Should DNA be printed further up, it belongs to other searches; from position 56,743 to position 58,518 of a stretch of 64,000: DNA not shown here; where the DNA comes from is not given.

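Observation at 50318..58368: One AT3-SGNH acyltransferase followed by five translationally coupled, secreted TSP3-repeat/SGNH paralogues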

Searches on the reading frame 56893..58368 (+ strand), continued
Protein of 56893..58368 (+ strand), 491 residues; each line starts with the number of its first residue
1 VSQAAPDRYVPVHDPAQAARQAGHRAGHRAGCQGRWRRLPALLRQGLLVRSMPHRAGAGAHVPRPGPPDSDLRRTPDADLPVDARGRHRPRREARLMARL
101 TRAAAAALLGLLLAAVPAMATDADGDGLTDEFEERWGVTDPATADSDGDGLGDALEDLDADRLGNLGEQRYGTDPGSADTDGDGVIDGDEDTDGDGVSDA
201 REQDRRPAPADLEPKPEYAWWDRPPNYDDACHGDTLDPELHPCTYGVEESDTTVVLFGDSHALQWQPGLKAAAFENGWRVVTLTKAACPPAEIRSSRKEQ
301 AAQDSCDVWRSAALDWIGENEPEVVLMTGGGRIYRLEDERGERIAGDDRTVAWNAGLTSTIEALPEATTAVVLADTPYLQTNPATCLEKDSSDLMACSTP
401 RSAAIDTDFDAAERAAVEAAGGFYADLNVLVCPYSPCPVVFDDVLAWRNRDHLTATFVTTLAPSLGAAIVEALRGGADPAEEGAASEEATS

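Call 28: fold_search(model_id=the predicted structure, library=pdb)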
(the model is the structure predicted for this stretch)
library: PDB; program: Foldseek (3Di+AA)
matches with E <= 10: 1357; with E <= 0.001: 8
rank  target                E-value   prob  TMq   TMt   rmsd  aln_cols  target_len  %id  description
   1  6se1                  1.6e-11  1.00  0.44  0.65   4.4       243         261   16  Structure of Salmonella ser. Paratyphi A lipopolysaccharide acetyltransferase periplasmic domain (released 2020-08-26)
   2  3dci_A                8.7e-05  1.00  0.34  0.60   6.2       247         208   12  The Structure of a putative arylesterase from Agrobacterium tumefaciens str. C58 (released 2008-09-30)
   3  4h08                  8.7e-05  1.00  0.33  0.59   6.3       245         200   13  Crystal structure of a putative hydrolase (BT3161) from Bacteroides thetaiotaomicron VPI-5482 at 1.80 A resolution (released 2012-10-17)
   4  8gr2                  1.3e-04  1.00  0.34  0.58   7.2       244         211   11  Crystal structure of the GDSL-family esterase CJ0610C from Campylobacter jejuni (released 2022-11-16)
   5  2q0s_A                2.2e-04  1.00  0.35  0.59   7.1       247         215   11  Structure of the Inhibitor bound form of M. Smegmatis Aryl Esterase (released 2007-12-11)
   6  4xvh                  2.6e-04  1.00  0.33  0.39   8.6       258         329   16  Crystal structure of a Corynascus thermopiles (Myceliophthora fergusii) carbohydrate esterase family 2 (CE2) enzyme plus (released 2015-02-11)
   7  4k3u_B                6.4e-04  1.00  0.29  0.32   6.7       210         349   12  Peptidoglycan O-acetylesterase in action, 30 min (released 2014-09-03)
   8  4k3u_A                6.8e-04  1.00  0.31  0.35   6.2       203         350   12  Peptidoglycan O-acetylesterase in action, 30 min (released 2014-09-03)
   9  7pzh_FFF              1.9e-03  1.00  0.32  0.58   6.8       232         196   11  Phocaeicola vulgatus sialic acid esterase at 2.06 Angstrom resolution (released 2022-05-25)
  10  1wab                  2.6e-03  1.00  0.35  0.60   4.8       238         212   14  PLATELET-ACTIVATING FACTOR ACETYLHYDROLASE (released 1997-11-12)
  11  1bwr                  4.7e-03  1.00  0.32  0.56   6.6       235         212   16  PROBING THE SUBSTRATE SPECIFICITY OF THE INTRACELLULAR BRAIN PLATELET-ACTIVATING FACTOR ACETYLHYDROLASE (released 1999-05-18)
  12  4q7q_B                5.0e-03  0.98  0.31  0.45   8.5       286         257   10  The crystal structure of a possible lipase from Chitinophaga pinensis DSM 2588 (released 2014-05-14)
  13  1bwp                  6.0e-03  1.00  0.34  0.58   5.1       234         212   14  PROBING THE SUBSTRATE SPECIFICITY OF THE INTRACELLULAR BRAIN PLATELET-ACTIVATING FACTOR ACETYLHYDROLASE (released 1999-05-18)
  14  2wab_A                6.0e-03  0.99  0.34  0.39   7.3       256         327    9  Structure of an active site mutant of a family two carbohydrate esterase from Clostridium thermocellum in complex with (released 2009-03-24)
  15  4q9a_B                6.8e-03  0.97  0.30  0.50   7.4       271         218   11  Crystal structure of a putative GDSL-like lipase (PARMER_00689) from Parabacteroides merdae ATCC 43184 at 2.86 A resol (released 2014-06-25)
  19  8gld_A                1.2e-02  0.99  0.31  0.33   6.0       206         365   12  Crystal structure of the peptidoglycan O-acetylesterase Ape1 (amino acids 22-392) from Campylobacter jejuni (released 2024-03-27)
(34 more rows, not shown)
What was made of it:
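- On SGNH-AT3 family (PF19040): paralogues P1-P5: 6SE1 is the top hit, E 1.6e-11, TM 0.65 on the target (call 28).
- The best PDB match of the P5 model is OafB-SGNH 6SE1 at E 1.6e-11, against about 1e-4 for generic esterases and 6e-4 for Ape1 (call 28). Ape1 structures appear among the fold hits at E 6e-4 (call 28). They are far closer to OafB than to Ape1: E 1.6e-11 against 6e-4 (call 28). The fold resembles carbohydrate esterases (CE2 and similar, call 28).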

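Call 34: search_protein_families(library=pfam, proteins=[L041:4997-7240:+, L041:7287-8591:+, L041:8610-9671:+, L041:11200-13032:+, L041:13271-13909:-, L041:13906-14859:-, L041:14352-16802:+, L031:8986-9843:+, L031:8007-8903:-, L031:6937-8010:-], max_evalue=0.001)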
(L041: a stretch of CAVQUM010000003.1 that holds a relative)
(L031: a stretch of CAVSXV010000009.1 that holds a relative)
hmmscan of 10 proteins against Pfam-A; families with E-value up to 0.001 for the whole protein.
L041:4997-7240:+ (747 aa): 7 families
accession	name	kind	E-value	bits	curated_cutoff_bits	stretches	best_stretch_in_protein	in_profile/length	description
PF13328.12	HD_4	-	5.3e-54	182.6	27.2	1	64-213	2-156/156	HD domain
PF04607.23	RelA_SpoT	-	3.4e-41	140.5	27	1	272-381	1-111/113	Region found in RelA / SpoT proteins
PF02824.27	TGS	-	6.6e-25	87.4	22.2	1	424-483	1-60/60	TGS domain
PF13291.12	ACT_4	-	1.6e-21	77.2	27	1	667-744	2-80/80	ACT domain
PF19296.4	RelA_AH_RIS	-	1e-14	55.5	23.8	1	496-580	2-82/185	RelA/SpoT, AH and RIS domains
PF01966.28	HD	-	7.6e-11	42.8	22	1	83-181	2-116/116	HD domain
PF01842.31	ACT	-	3.5e-09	36.7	27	1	674-737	3-65/66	ACT domain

L041:7287-8591:+ (434 aa): 3 families
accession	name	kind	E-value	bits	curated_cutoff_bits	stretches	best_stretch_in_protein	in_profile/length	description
PF13393.11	tRNA-synt_His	-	3.7e-36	125.4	25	1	9-316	1-308/308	Histidyl-tRNA synthetase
PF00587.30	tRNA-synt_2b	-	1.4e-11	45.2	29.3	1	76-302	6-148/179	tRNA synthetase class II core domain (G, H, P, S and T)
PF03129.25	HGTP_anticodon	-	1.4e-10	41.6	21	1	346-419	15-89/94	Anticodon binding domain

L041:8610-9671:+ (353 aa): 2 families
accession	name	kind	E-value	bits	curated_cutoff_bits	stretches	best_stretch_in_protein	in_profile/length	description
PF02388.22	FemAB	-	1.7e-17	63.8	24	1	236-341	303-400/406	FemAB family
PF13480.13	Acetyltransf_6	-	5.9e-11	43.1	22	1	166-296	5-136/143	Acetyltransferase (GNAT) domain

L041:11200-13032:+ (610 aa): 3 families
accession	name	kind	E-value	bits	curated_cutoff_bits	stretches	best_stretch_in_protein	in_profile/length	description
PF00152.25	tRNA-synt_2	-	5.2e-106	354.6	25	1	125-576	1-307/308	tRNA synthetases class II (D, K and N)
PF02938.19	GAD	-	3.2e-17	63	23.4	1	318-411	1-94/95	GAD domain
PF01336.31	tRNA_anti-codon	-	6.6e-17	61.7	27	1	23-107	2-75/75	OB-fold nucleic acid binding domain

L041:13271-13909:- (212 aa): 1 family
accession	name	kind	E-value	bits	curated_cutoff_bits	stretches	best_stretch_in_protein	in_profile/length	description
PF12804.13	NTP_transf_3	-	2.6e-07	31.4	27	1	15-148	17-146/160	MobA-like NTP transferase domain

L041:13906-14859:- (317 aa): 0 families

L041:14352-16802:+ (816 aa): 6 families
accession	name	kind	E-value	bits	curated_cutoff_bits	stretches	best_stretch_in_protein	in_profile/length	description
PF00009.33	GTP_EFTU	-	6.2e-51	173.1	26.5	1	191-381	3-187/188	Elongation factor Tu GTP binding domain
PF21018.2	BipA_C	-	3.8e-44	149.4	23.8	1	683-789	2-108/110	TypA/BipA C-terminal domain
PF00679.30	EFG_C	-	1.1e-19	70.7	27.9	1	594-679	2-87/89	Elongation factor G C-terminus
PF22042.2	EF-G_D2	-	1.4e-06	28.8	27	1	392-487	3-82/84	Elongation factor G domain 2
PF03144.31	GTP_EFTU_D2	-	1.8e-06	28.7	30.3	1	405-487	1-73/73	Elongation factor Tu domain 2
PF01926.29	MMR_HSR1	-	1.5e-05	25.5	21.9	1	194-315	2-113/113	50S ribosome-binding GTPase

L031:8986-9843:+ (285 aa): 5 families
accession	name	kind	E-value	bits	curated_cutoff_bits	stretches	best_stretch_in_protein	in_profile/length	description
PF13561.12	adh_short_C2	-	3.4e-52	177.8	27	1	39-276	1-236/236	Enoyl-(Acyl carrier protein) reductase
PF00106.31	adh_short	-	1.8e-50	171.6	26.6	1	35-225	3-194/195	short chain dehydrogenase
PF08659.16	KR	-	3.2e-10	40.6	22.6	1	35-141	3-113/180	KR domain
PF23441.1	SDR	-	3.3e-07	30.4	27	1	110-275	91-255/258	SDR-like rossmann domain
PF01370.27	Epimerase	-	0.00033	20.6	20.9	0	35-118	1-73/240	NAD dependent epimerase/dehydratase family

L031:8007-8903:- (298 aa): 1 family
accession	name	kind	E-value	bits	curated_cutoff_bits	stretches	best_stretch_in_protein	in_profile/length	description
PF03724.22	META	-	5.7e-17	62.1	24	2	183-285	6-100/109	META domain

L031:6937-8010:- (357 aa): 4 families
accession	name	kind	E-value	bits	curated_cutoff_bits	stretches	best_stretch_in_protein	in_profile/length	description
PF07676.18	PD40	-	2.6e-46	155.1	20.9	4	289-324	2-38/38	WD40-like Beta Propeller Repeat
PF00930.27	DPPIV_N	-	5.6e-10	38.9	22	0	286-333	33-76/354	Dipeptidyl peptidase IV (DPP IV) N-terminal region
PF25174.1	Beta-prop_THOC3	-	8.4e-06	25.4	305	0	189-317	25-151/272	THOC3 beta-propeller domain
PF25460.1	Beta-prop_Aladin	-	0.00024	20.8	171.1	0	217-315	117-214/340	Aladin seven-bladed propeller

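Call 35: search_protein_families(library=pfam, proteins=[L047:8551-9648:-, L047:7835-9046:+, L047:11337-12479:+, L047:12506-13498:-, L017:9217-9849:-, L017:7958-8794:+, L017:7035-7955:+, L017:5410-7041:+, L017:11629-12462:-, L029:8767-9555:-], max_evalue=0.001)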
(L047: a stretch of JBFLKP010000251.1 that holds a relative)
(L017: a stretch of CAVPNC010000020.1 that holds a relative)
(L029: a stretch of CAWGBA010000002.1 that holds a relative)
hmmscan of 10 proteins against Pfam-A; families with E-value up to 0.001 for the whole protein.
L047:8551-9648:- (365 aa): 1 family
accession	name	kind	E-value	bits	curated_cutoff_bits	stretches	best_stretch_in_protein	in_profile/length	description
PF12483.13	GIDE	-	2.5e-07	30.7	23.6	0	82-135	12-67/160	E3 Ubiquitin ligase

L047:7835-9046:+ (403 aa): 0 families

L047:11337-12479:+ (380 aa): 1 family
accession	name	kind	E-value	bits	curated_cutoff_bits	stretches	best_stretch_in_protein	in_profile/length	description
PF00749.27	tRNA-synt_1c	-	8.2e-54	183.1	23.4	1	78-335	4-267/314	tRNA synthetases class I (E and Q), catalytic domain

L047:12506-13498:- (330 aa): 6 families
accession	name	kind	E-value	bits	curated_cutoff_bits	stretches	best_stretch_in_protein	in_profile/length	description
PF01370.27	Epimerase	-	6.1e-38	131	20.9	1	8-243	1-240/240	NAD dependent epimerase/dehydratase family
PF16363.11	GDP_Man_Dehyd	-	2.7e-23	83.4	27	1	9-301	1-328/332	GDP-mannose 4,6 dehydratase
PF04321.23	RmlD_sub_bind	-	4.5e-14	52.6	27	1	7-245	2-215/287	RmlD substrate binding domain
PF01073.25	3Beta_HSD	-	1.7e-09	37.5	22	1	9-163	1-160/280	3-beta hydroxysteroid dehydrogenase/isomerase family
PF05368.20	NmrA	-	3.4e-08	33.9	27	1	6-81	3-76/298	NmrA-like family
PF13460.12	NAD_binding_10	-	4.7e-07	30.3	27.2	1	12-174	1-143/184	NAD(P)H-binding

L017:9217-9849:- (210 aa): 1 family
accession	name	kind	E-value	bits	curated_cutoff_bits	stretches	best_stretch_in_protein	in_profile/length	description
PF07920.16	DUF1684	-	1.7e-41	142.2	25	1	64-205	2-139/139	Protein of unknown function (DUF1684)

L017:7958-8794:+ (278 aa): 2 families
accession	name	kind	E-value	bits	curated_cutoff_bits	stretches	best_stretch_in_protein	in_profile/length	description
PF01841.26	Transglut_core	-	1.6e-21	77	23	1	126-232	3-108/108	Transglutaminase-like superfamily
PF08379.15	Bact_transglu_N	-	5e-19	69.3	27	1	5-82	2-80/80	Bacterial transglutaminase-like N-terminal region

L017:7035-7955:+ (306 aa): 1 family
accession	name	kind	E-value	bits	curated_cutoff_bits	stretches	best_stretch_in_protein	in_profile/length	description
PF04168.17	Alpha-E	-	3.4e-82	276.9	20.8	1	1-294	1-294/294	A predicted alpha-helical domain with a conserved ER motif.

L017:5410-7041:+ (543 aa): 2 families
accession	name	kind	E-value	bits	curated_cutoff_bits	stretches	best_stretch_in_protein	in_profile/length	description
PF14403.11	CP_ATPgrasp_2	-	2.6e-159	530.6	32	1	81-458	1-374/374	Circularly permuted ATP-grasp type 2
PF04174.18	CP_ATPgrasp_1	-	3.7e-146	486.8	23.1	1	81-412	1-332/332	A circularly permuted ATPgrasp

L017:11629-12462:- (277 aa): 1 family
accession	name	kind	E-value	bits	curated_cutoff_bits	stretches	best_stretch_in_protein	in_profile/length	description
PF09929.15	DUF2161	-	2.6e-37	128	27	1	151-260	9-118/118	Putative PD-(D/E)XK phosphodiesterase (DUF2161)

L029:8767-9555:- (262 aa): 3 families
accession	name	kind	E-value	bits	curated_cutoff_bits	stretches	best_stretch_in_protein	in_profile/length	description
PF12836.13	HHH_3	-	3.7e-10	40.2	27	1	200-256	5-62/65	Helix-hairpin-helix motif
PF10531.15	SLBB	-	3.5e-06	27.2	27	1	115-153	1-39/55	SLBB domain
PF00633.29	HHH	-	0.00026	21.1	24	1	205-226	7-28/30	Helix-hairpin-helix motif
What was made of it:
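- Tried and rejected: There was no common theme except a FemAB-family gene beside one solo clade (calls 34, 35).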

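Call 56: search_protein_families(library=ncbifam, proteins=[window:57181-58368:+], max_evalue=0.01)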
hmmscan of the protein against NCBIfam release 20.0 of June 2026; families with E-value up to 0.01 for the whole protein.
window:57181-58368:+ (395 aa): 4 families
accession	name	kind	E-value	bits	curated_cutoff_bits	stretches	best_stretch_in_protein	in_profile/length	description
NF058601.1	ActlTfSucTMsmeg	equivalog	4.5e-17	61.7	1275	1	123-376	472-719/723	acetyltransferase SucT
NF033765.2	gliding_CglD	equivalog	1.2e-07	30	400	2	61-112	207-258/1124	adventurous gliding motility lipoprotein CglD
NF047639.1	throspo3_MtsD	equivalog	6.1e-05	21.3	800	1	19-107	382-472/651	cell-cell cohesion protein MtsD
NF047638.1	throspo3_MtsC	equivalog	7e-05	21.9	350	1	25-107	88-173/428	cell-cell cohesion MYXO-CTERM protein MtsC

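Call 70: search_protein_representatives(alignment_id=A3)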
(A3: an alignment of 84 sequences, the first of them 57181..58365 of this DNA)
Query: 84 sequences, 397 profile positions. Proteins with E-value up to 0.001 (for the whole library): 48900; up to 1e-10: 18919; up to 1e-30: 4206. The best 150 are listed.
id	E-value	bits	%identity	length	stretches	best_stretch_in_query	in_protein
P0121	0.0e+00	1222.2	-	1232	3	21-389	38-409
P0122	2.0e-281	949.0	-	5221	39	32-112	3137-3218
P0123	6.9e-265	894.5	-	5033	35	22-112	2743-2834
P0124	1.3e-245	831.0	-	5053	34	32-110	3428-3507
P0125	3.8e-245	829.5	-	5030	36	32-112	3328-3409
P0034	4.5e-238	806.3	-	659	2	21-388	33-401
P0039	3.7e-218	740.7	-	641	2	27-390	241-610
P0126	9.7e-214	726.1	-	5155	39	28-108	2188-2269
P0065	4.9e-173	592.1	-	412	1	16-385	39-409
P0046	5.0e-169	578.9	-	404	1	8-390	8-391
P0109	2.8e-166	569.8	-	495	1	10-391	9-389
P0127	1.6e-161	554.2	-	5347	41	30-104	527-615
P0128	8.9e-150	515.5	-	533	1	26-385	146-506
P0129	4.2e-146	503.4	-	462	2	32-383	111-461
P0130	1.9e-144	497.9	-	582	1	12-388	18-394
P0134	2.2e-137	474.7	-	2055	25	30-116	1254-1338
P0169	1.3e-103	363.5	-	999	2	118-377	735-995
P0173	4.7e-102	358.4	-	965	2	118-381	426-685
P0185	1.5e-94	333.6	-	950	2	120-380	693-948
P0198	1.7e-90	320.4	-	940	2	114-387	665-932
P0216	5.0e-84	299.0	-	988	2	118-393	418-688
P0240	9.6e-80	284.9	-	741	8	31-100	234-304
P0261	1.1e-76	274.8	-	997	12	27-100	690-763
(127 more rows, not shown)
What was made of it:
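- TSP3 repeats are typical of adhesins (calls 56, 70).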

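Call 71: search_protein_families(library=pfam, proteins=[P0134, P0240, P0261, P0121, P0169], max_evalue=0.001)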
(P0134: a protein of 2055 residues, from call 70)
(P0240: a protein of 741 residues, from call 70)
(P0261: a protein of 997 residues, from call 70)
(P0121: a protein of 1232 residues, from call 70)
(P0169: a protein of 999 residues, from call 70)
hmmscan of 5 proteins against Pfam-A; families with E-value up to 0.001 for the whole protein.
P0134 (2055 aa): 2 families
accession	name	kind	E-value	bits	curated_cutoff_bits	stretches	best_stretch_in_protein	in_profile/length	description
PF18884.5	TSP3_bac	-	1.4e-34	117.9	25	4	1341-1361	1-20/22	Bacterial TSP3 repeat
PF13948.11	DUF4215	-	1e-05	26.2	27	1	43-67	23-46/47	Domain of unknown function (DUF4215)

P0240 (741 aa): 2 families
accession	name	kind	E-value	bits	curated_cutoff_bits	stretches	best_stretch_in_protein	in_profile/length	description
PF18884.5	TSP3_bac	-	5e-39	132.2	25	4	72-92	1-20/22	Bacterial TSP3 repeat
PF00059.27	Lectin_C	-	4.4e-07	31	22.6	1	316-415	2-94/107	Lectin C-type domain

P0261 (997 aa): 1 family
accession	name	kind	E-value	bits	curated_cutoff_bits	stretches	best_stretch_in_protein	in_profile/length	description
PF18884.5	TSP3_bac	-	6.7e-05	23.1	25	1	752-773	1-21/22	Bacterial TSP3 repeat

P0121 (1232 aa): 2 families
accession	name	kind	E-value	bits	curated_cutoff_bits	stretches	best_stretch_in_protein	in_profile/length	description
PF19040.6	SGNH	-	6.5e-90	301.6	27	3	158-394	2-246/248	SGNH domain (fused to AT3 domains)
PF18884.5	TSP3_bac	-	2.2e-06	27.9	25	1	860-878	1-19/22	Bacterial TSP3 repeat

P0169 (999 aa): 2 families
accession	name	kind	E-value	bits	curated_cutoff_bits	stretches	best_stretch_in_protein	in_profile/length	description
PF19040.6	SGNH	-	5.9e-59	200.2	27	2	469-698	2-245/248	SGNH domain (fused to AT3 domains)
PF01757.29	Acyl_transf_3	-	1.2e-31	110.5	31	1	27-352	3-319/326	Acyltransferase domain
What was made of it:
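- On Bacterial TSP3 repeat (PF18884): The module profile hits giant repeat proteins that score 118-132 bits on PF18884 (calls 70, 71).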

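Call 72: list_cluster_members(proteins=[P0169, P0173, P0185, P0198, P0121, P0216])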
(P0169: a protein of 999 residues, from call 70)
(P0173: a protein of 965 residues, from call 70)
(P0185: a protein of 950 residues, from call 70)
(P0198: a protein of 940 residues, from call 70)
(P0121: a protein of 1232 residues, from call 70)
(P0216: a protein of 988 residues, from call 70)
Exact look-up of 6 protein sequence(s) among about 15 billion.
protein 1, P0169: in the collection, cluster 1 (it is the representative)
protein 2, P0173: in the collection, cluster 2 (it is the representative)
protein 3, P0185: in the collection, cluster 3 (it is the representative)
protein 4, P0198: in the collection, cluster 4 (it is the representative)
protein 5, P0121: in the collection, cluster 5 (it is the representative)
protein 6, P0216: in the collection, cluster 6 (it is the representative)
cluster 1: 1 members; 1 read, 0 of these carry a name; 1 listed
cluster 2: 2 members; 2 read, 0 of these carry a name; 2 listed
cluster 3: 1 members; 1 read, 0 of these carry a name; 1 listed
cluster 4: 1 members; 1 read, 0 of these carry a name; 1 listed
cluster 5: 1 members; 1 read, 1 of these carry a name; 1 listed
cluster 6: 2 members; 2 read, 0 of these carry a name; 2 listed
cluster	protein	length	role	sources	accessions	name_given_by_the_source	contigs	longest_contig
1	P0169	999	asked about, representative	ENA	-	-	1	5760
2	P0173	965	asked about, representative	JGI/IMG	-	-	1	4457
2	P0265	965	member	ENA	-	-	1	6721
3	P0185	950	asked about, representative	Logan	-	-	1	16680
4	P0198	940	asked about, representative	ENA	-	-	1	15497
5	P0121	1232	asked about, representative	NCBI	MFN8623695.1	MAG: SGNH hydrolase domain-containing protein [Chloroflexota bacterium]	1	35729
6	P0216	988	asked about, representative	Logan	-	-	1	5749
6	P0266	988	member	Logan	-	-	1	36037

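Call 74: find_encoding_contigs(protein=P0216, flank=8000, max_places=2)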
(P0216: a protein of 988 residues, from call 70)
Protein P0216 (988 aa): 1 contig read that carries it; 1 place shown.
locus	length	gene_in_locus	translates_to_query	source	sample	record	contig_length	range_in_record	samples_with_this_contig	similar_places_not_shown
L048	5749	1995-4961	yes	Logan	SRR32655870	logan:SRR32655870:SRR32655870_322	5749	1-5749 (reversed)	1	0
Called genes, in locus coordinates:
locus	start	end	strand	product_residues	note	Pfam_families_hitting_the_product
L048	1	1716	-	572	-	?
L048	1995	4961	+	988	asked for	PF01757:Acyl_transf_3, PF19040:SGNH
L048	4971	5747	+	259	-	?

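Call 75: find_encoding_contigs(protein=P0185, flank=8000, max_places=2)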
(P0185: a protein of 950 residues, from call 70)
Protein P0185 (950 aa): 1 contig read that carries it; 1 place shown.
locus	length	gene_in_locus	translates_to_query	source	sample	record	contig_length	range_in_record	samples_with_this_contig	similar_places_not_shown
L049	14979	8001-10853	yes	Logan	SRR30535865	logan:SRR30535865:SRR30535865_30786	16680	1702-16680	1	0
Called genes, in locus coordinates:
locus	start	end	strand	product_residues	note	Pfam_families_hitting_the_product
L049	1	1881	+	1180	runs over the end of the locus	PF13524:Glyco_trans_1_2 (faint), PF13439:Glyco_transf_4 (weak), PF00534:Glycos_transf_1, PF13692:Glyco_trans_1_4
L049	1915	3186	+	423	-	PF03721:UDPG_MGDP_dh_N, PF00984:UDPG_MGDP_dh, PF03720:UDPG_MGDP_dh_C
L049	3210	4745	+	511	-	PF13578:Methyltransf_24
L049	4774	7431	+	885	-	PF13641:Glyco_tranf_2_3, PF00535:Glycos_transf_2, PF10111:Glyco_tranf_2_2 (faint), PF00534:Glycos_transf_1 (weak)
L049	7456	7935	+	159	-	-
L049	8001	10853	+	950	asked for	PF01757:Acyl_transf_3, PF19040:SGNH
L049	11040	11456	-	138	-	-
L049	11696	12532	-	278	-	PF13641:Glyco_tranf_2_3, PF00535:Glycos_transf_2, PF10111:Glyco_tranf_2_2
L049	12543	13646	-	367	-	PF13579:Glyco_trans_4_4 (weak), PF02350:Epimerase_2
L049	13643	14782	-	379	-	PF02350:Epimerase_2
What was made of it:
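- One sits inside a glycosyltransferase cluster (call 75).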
